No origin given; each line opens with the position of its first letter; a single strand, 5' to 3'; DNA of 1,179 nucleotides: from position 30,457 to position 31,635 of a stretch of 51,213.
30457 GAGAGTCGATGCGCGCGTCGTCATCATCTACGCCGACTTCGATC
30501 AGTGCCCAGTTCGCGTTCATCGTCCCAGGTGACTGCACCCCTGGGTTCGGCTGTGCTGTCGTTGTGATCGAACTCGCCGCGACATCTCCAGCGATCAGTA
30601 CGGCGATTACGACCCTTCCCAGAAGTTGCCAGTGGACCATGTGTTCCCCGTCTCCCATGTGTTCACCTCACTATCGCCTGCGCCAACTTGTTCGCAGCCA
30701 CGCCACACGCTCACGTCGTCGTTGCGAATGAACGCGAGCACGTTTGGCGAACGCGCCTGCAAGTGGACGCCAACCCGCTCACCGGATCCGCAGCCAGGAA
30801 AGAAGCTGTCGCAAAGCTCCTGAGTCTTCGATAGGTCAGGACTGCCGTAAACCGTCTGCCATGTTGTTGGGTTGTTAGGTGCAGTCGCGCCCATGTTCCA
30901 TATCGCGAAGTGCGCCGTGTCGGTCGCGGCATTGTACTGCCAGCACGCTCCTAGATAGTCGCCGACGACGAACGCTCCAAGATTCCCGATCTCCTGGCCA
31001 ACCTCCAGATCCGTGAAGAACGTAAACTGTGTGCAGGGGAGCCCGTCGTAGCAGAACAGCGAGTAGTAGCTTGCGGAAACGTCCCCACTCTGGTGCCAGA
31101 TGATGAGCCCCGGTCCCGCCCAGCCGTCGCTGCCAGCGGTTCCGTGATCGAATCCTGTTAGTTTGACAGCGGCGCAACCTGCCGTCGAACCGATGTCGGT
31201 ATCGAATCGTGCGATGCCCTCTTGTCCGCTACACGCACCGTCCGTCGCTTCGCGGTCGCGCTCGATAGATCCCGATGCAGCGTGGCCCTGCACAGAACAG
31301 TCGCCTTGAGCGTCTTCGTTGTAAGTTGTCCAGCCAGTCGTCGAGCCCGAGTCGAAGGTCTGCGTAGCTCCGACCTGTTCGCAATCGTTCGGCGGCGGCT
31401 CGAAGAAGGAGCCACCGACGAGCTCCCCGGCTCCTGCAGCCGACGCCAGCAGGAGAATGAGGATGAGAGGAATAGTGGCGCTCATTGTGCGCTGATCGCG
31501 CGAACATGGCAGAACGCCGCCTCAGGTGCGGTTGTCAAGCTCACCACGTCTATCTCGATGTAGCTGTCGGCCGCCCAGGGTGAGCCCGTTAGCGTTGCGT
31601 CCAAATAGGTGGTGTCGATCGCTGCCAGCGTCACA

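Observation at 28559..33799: Six consecutive tail-distal genes all encode Sec-type signal peptides and an even number of cysteines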

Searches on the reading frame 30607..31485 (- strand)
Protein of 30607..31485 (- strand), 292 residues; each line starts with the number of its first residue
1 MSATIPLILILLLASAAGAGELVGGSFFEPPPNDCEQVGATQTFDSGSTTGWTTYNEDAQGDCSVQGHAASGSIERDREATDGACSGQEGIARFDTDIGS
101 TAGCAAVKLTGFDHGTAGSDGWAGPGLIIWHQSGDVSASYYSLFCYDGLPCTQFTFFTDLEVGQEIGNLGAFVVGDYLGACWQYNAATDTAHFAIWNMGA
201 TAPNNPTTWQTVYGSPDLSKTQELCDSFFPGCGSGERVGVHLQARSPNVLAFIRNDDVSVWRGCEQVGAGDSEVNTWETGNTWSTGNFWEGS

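Call 6: search_protein_families(library=pfam, proteins=[window:30607-31485:-], max_evalue=0.1)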
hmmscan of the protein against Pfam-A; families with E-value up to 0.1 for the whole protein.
window:30607-31485:- (292 aa): 0 families

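Call 7: search_protein_families(library=phrogs, proteins=[window:30607-31485:-], max_evalue=0.1)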
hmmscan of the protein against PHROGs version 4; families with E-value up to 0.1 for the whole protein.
window:30607-31485:- (292 aa): 0 families

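Call 59: find_homologous_proteins(query=window:30607-31485:-, max_evalue=0.001)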
Query window:30607-31485:- (292 aa): 1 proteins with E <= 0.001 among 3024 candidates.
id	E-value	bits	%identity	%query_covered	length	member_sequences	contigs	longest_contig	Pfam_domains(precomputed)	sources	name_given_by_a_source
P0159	7.0e-199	678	100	100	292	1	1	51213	-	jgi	jgi:hypothetical protein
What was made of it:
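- Tried and rejected: C. No relatives were found (call 59).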

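Call 114: search_protein_families(library=ncbifam, proteins=[window:30607-31485:-], max_evalue=0.05)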
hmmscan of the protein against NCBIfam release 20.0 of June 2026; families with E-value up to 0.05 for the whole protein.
window:30607-31485:- (292 aa): 0 families

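Call 115: search_protein_families(library=padloc, proteins=[window:30607-31485:-], max_evalue=0.05)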
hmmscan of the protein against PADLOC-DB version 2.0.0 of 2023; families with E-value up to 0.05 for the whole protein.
window:30607-31485:- (292 aa): 0 families
